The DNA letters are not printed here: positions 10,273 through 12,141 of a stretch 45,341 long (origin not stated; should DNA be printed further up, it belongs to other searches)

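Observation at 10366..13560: Rubrerythrin-like / small siroheme sulfite reductase / cupin operon runs into a PGF-CTERM-anchored octahaem cytochrome c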

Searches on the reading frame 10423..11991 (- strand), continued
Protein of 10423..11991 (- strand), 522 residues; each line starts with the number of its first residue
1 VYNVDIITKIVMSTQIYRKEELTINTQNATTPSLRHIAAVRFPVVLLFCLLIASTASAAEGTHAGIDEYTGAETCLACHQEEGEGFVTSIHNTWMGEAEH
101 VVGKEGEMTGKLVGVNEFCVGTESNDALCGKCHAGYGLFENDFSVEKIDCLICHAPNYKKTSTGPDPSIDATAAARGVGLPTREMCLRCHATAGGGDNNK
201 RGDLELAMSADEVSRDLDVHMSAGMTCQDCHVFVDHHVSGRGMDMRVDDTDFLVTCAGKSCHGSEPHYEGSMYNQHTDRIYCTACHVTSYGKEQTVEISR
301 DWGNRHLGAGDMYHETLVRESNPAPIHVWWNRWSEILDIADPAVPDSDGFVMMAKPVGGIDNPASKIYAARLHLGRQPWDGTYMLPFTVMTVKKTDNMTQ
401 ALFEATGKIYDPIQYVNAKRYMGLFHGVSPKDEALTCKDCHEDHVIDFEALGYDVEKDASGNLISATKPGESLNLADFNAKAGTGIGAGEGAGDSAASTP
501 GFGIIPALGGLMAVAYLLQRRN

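Call 55: find_encoding_contigs(protein=P0065, flank=5000, max_places=1)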
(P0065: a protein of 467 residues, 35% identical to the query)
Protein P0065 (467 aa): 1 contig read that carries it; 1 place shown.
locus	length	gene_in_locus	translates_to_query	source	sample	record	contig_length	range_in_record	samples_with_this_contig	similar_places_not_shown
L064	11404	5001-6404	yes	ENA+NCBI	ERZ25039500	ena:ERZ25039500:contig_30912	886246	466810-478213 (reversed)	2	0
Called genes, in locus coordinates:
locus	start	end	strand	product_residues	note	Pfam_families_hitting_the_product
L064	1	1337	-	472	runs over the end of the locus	PF03951:Gln-synt_N, PF00120:Gln-synt_C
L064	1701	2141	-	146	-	PF10825:DUF2752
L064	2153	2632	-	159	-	-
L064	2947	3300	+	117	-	-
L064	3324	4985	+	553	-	PF11853:DUF3373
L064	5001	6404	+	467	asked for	PF14522:Cytochrome_C7 (faint), PF11783:Cytochrome_cB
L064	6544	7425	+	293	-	-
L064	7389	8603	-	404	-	PF07690:MFS_1, PF12832:MFS_1_like, PF13347:MFS_2, PF00083:Sugar_tr, PF05977:MFS_3 (faint), PF07690:MFS_1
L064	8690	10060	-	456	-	PF02386:TrkH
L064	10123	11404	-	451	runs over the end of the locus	PF00070:Pyr_redox (faint), PF00106:adh_short (faint), PF01266:DAO (weak), PF02254:TrkA_N, PF13450:NAD_binding_8 (weak), PF02080:TrkA_C (weak), PF02254:TrkA_N, PF02080:TrkA_C, +9 more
